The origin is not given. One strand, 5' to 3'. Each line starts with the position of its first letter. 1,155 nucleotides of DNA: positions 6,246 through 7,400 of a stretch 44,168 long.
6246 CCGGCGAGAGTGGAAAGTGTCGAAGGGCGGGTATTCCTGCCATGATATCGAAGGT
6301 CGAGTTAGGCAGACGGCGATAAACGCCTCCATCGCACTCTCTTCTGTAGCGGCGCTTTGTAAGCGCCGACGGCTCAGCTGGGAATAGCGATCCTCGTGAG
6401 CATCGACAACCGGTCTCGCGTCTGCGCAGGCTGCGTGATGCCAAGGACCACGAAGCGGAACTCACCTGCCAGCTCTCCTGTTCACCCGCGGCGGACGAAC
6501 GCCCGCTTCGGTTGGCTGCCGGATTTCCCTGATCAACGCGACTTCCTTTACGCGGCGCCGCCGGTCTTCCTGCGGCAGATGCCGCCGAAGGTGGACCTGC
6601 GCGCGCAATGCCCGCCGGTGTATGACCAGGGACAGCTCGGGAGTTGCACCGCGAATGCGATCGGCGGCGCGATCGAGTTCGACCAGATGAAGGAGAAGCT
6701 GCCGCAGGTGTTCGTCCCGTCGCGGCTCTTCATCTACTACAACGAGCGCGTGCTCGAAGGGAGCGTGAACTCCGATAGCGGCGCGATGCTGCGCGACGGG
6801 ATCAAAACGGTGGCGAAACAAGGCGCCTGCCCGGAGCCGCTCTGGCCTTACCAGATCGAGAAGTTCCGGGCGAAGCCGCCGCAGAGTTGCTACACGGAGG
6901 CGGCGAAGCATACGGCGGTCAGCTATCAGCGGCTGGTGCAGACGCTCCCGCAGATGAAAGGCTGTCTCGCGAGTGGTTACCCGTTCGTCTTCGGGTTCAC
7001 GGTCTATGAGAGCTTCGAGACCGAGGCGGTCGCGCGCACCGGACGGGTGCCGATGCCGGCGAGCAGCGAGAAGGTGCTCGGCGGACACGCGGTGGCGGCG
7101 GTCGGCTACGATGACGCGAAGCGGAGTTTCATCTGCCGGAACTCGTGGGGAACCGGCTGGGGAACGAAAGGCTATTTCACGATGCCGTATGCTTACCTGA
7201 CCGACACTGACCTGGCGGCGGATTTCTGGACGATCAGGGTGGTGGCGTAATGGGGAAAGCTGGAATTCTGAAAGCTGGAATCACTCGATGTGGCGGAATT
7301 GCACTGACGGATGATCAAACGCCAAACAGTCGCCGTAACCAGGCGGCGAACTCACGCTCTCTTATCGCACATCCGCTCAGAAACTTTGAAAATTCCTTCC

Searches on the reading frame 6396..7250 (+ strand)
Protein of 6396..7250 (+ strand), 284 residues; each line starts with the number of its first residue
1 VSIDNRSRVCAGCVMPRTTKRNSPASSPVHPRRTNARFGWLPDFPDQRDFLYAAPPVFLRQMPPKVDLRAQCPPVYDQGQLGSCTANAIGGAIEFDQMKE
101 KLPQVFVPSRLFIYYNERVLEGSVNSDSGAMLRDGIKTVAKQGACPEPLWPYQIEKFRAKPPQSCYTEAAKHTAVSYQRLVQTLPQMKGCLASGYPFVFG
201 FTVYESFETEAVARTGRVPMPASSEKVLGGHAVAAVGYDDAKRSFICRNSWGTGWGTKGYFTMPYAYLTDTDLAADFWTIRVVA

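Call 41: search_protein_families(library=pfam, proteins=[window:6396-7250:+], max_evalue=0.001)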
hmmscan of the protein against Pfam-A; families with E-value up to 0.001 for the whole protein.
window:6396-7250:+ (284 aa): 1 family
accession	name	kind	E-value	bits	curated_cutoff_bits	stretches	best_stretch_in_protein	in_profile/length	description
PF00112.29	Peptidase_C1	-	3.9e-15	57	20.7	1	62-264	1-203/220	Papain family cysteine protease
